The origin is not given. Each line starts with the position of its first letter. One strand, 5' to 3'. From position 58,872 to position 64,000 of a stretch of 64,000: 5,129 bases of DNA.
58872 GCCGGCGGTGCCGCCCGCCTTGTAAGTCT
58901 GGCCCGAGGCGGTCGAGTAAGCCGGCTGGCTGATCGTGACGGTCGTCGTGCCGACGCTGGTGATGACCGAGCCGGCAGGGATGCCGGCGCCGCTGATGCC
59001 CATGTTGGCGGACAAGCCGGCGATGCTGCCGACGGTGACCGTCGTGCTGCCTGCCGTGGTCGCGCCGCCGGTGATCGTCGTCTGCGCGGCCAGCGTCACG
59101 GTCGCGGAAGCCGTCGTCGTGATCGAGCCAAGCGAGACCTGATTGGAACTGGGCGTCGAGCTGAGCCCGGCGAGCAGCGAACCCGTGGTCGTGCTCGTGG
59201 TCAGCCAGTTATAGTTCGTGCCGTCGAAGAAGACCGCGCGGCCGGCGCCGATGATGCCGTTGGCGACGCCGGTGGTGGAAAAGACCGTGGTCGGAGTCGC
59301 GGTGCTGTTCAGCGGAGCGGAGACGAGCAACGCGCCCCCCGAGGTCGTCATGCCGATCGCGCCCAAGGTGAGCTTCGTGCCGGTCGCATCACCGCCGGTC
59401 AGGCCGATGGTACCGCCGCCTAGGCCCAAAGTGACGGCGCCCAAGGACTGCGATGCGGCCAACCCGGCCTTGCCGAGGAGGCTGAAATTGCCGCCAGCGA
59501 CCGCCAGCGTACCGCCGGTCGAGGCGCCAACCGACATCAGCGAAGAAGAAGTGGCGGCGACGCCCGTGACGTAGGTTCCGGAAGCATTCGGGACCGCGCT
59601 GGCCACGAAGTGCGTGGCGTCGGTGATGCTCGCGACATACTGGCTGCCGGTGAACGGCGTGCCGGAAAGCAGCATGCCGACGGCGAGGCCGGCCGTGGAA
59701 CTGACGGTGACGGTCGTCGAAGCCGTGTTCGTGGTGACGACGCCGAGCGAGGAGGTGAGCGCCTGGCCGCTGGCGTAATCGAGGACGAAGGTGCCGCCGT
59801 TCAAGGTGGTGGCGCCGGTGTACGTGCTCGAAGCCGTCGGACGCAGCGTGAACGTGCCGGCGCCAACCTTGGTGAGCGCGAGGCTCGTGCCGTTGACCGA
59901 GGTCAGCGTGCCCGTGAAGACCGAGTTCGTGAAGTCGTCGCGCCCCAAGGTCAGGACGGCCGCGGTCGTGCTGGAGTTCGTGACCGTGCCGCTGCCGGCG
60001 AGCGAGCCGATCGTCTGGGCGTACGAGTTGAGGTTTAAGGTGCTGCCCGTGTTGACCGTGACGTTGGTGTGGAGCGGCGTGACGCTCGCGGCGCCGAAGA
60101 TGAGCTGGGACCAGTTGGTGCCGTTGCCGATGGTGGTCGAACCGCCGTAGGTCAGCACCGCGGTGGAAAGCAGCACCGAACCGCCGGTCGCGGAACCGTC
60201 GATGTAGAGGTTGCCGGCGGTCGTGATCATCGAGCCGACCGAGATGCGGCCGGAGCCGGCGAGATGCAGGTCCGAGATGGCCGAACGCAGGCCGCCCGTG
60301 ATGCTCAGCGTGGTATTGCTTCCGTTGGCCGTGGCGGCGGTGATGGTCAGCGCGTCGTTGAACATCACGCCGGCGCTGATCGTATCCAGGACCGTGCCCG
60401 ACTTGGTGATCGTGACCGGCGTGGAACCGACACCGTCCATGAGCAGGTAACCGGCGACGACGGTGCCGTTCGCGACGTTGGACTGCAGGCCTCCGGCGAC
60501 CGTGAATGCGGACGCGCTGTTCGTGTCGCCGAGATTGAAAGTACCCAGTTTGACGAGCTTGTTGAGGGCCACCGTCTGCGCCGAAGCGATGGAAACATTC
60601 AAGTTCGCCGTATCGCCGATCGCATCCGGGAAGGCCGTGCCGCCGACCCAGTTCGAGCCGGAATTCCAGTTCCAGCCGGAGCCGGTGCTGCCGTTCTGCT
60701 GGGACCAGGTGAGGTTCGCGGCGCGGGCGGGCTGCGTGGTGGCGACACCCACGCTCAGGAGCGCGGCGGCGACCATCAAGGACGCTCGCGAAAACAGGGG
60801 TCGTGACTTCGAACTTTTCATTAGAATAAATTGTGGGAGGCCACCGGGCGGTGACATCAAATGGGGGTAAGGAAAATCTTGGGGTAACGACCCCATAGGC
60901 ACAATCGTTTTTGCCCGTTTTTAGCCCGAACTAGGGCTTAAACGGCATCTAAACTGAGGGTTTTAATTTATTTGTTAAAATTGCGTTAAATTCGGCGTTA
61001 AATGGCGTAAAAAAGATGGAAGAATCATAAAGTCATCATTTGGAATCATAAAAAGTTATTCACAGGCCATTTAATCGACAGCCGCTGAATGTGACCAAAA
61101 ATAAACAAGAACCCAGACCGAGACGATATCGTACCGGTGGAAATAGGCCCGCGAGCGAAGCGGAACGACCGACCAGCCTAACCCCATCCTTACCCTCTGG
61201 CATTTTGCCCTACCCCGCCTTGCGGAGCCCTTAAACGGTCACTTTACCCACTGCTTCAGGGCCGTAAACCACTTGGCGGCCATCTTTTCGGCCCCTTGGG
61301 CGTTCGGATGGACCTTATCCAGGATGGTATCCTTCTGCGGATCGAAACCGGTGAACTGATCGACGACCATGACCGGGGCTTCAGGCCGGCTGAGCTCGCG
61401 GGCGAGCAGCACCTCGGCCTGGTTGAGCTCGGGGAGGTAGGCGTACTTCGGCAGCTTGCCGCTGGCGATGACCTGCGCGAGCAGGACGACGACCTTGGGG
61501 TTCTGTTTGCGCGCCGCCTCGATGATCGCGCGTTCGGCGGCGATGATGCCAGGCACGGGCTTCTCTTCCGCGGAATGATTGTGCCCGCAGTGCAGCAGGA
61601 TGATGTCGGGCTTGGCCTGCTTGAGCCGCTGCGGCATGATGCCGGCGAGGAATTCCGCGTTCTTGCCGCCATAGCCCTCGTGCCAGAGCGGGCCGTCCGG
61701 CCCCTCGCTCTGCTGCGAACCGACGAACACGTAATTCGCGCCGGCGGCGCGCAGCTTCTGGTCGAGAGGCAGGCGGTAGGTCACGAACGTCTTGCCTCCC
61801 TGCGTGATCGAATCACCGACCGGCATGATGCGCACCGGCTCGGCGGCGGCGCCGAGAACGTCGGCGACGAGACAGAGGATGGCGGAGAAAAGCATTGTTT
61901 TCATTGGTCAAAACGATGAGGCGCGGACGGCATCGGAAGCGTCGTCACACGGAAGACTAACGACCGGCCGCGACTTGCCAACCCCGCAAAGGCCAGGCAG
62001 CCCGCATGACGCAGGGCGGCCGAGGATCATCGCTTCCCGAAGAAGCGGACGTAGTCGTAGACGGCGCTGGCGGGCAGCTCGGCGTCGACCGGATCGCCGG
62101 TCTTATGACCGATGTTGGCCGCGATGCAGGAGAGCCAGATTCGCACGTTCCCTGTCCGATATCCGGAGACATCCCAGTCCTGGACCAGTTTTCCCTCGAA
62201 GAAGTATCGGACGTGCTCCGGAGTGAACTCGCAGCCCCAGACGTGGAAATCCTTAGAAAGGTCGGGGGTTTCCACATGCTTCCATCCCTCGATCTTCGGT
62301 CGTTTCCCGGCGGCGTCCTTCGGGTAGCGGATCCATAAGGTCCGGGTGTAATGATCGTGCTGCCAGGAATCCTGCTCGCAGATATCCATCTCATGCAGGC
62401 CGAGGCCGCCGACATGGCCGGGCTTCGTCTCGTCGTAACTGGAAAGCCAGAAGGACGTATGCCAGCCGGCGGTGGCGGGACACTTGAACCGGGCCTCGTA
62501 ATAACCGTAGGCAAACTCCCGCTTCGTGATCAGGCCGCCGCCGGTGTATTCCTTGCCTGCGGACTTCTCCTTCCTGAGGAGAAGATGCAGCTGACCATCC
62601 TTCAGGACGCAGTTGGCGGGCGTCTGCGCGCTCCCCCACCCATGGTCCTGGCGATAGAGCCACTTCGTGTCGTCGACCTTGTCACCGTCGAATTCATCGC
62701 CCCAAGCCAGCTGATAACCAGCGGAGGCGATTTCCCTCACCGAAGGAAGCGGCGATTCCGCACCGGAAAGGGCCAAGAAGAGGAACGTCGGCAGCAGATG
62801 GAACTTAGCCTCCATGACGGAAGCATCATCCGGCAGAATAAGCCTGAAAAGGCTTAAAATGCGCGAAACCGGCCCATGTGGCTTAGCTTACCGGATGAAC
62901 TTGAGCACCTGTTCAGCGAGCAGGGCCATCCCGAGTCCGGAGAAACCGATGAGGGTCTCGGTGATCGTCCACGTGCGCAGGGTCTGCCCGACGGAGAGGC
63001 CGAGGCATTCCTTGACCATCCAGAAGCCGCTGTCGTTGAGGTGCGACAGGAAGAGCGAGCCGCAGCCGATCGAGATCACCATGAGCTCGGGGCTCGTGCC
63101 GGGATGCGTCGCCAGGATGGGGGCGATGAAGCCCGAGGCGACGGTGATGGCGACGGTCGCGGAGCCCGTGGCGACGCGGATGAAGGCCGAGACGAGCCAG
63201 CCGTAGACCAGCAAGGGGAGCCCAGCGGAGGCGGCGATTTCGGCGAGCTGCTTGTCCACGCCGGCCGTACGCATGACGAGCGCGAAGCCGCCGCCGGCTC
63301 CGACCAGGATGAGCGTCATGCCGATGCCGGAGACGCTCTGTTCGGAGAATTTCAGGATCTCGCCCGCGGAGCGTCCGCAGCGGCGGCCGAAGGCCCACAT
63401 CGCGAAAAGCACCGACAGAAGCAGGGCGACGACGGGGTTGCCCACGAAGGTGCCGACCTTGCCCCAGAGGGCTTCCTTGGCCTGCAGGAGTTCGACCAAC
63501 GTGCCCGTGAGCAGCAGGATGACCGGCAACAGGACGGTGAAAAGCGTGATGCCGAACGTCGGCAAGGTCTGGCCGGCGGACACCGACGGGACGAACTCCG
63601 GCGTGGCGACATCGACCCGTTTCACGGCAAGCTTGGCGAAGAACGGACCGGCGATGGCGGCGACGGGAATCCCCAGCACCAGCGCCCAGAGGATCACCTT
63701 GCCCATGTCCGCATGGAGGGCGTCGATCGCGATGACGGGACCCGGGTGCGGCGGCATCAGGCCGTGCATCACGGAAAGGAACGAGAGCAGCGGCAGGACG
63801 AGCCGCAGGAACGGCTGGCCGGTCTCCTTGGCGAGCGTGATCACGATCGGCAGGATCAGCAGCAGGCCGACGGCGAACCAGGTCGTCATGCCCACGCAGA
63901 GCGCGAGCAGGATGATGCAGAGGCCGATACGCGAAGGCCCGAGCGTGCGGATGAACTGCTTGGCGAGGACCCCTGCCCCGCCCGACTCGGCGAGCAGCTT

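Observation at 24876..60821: Intact 36-kb gene for an ~11,981-aa PATR/beta-helix surface protein occupying 56% of the window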

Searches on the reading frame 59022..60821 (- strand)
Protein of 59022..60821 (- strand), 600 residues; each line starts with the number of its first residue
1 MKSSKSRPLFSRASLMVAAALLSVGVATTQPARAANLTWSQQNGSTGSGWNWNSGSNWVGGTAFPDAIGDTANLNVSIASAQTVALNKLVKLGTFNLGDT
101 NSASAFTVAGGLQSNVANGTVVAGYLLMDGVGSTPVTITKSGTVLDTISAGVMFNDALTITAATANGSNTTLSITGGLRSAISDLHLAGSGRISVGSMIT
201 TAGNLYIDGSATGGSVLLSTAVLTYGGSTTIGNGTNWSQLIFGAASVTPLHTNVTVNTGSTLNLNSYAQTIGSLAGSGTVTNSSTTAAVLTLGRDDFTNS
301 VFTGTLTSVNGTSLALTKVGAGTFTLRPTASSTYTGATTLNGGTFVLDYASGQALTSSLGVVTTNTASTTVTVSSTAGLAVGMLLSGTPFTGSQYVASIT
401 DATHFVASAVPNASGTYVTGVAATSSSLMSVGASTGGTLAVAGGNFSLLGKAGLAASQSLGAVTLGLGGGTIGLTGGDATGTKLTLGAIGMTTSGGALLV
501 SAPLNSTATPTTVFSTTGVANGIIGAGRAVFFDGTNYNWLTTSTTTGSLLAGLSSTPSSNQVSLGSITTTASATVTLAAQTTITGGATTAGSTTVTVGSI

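Call 80: search_protein_representatives(protein=window:59022-60821:-)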
Query: 600 residues. Proteins with E-value up to 0.001 (for the whole library): 826; up to 1e-10: 157; up to 1e-30: 33. The best 150 are listed.
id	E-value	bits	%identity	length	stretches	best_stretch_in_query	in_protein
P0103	0.0e+00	1117.7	78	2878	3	16-600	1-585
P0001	8.1e-110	384.6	50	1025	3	16-421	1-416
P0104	1.3e-80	288.2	53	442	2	1-361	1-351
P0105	4.9e-78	279.7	36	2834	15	245-344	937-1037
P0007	3.0e-77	277.1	47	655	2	1-362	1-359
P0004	6.5e-69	249.6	42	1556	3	16-361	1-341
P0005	1.6e-68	248.3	43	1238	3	16-361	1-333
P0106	4.1e-66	240.4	45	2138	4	16-357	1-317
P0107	1.8e-59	218.4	44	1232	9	242-351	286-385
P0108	7.9e-59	216.3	43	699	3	20-356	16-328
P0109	1.2e-58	215.8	48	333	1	16-354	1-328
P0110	5.3e-56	207.0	43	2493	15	185-352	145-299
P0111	1.2e-51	192.7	43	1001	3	13-362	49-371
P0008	2.2e-51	191.8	41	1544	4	14-358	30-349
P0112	3.6e-51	191.0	40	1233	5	16-356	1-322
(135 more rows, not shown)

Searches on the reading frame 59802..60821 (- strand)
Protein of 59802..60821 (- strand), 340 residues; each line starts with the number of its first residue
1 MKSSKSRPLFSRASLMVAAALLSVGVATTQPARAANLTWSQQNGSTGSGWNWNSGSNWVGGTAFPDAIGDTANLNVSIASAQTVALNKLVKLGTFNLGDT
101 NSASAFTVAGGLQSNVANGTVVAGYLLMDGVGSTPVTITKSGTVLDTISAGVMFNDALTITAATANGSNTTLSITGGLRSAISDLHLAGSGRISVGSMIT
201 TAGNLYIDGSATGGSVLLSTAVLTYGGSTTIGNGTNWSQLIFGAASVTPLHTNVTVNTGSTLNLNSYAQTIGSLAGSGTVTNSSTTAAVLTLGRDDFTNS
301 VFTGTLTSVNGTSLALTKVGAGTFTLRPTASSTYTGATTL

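Call 88: search_protein_families(library=pfam, proteins=[window:59802-60821:-], max_evalue=1)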
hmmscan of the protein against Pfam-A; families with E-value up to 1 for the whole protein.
window:59802-60821:- (340 aa): 1 family
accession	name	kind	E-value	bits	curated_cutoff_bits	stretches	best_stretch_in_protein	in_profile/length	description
PF12951.13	PATR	-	4.8e-05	23.8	27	1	316-339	1-22/30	Passenger-associated-transport-repeat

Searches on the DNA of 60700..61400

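Call 81: search_rna_families(source=window, start=60700, end=61400, threshold=evalue, max_evalue=1)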
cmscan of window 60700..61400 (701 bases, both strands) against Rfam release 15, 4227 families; matches with E-value up to 1: 1.
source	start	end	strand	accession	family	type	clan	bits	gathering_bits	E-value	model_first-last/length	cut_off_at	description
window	60928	61004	-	RF00785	mir-90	Gene; miRNA;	-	19.5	68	0.32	1-84/84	no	mir-90 microRNA precursor family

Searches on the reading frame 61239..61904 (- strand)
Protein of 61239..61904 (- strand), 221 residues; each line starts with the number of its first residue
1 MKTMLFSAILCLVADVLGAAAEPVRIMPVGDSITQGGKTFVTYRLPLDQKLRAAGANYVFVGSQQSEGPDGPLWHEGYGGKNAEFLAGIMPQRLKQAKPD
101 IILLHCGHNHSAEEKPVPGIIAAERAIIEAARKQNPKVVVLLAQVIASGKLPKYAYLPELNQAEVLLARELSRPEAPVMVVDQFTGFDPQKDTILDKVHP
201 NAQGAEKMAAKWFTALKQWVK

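Call 10: search_protein_families(library=pfam, proteins=[window:61239-61904:-], max_evalue=0.001)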
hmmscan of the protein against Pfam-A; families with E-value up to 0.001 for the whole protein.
window:61239-61904:- (221 aa): 2 families
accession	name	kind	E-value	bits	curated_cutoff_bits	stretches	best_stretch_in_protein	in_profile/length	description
PF13472.12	Lipase_GDSL_2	-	3.3e-13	50.9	32.9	1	29-206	2-177/178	GDSL-like Lipase/Acylhydrolase family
PF00657.28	Lipase_GDSL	-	1.1e-08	35.9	23.6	1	26-211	1-207/208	GDSL-like Lipase/Acylhydrolase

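Call 13: find_encoding_contigs(protein=window:61239-61904:-, flank=10000, max_places=6)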
Protein window:61239-61904:- (221 aa): no gene with exactly this product is on record in the collection.

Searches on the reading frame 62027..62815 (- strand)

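Call 10: search_protein_families(library=pfam, proteins=[window:62027-62815:-], max_evalue=0.001)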
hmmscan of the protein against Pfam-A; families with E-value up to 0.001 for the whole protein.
window:62027-62815:- (262 aa): 1 family
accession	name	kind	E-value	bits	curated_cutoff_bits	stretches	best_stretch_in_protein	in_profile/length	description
PF00722.28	Glyco_hydro_16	-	9.2e-12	45.2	22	1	68-213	13-134/175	Glycosyl hydrolases family 16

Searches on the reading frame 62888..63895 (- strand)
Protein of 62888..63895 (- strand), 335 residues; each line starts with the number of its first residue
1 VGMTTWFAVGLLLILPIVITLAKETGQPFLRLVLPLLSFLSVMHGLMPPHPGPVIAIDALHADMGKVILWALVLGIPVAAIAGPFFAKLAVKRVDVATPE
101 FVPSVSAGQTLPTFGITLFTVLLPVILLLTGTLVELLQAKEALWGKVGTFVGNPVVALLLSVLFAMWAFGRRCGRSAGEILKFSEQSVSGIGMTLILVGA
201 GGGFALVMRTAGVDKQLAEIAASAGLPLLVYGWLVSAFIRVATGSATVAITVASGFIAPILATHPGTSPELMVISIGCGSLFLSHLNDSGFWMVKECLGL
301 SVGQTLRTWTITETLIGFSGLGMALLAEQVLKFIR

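Call 10: search_protein_families(library=pfam, proteins=[window:62888-63895:-], max_evalue=0.001)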
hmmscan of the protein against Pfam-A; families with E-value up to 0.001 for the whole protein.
window:62888-63895:- (335 aa): 2 families
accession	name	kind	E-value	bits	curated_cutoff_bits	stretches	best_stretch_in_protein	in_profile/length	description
PF02447.22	GntP_permease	-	7.8e-96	321.9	22.5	1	2-328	109-438/440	GntP family permease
PF11460.13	DUF3007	-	1.2e-05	25.9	25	1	191-248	7-64/96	Protein of unknown function (DUF3007)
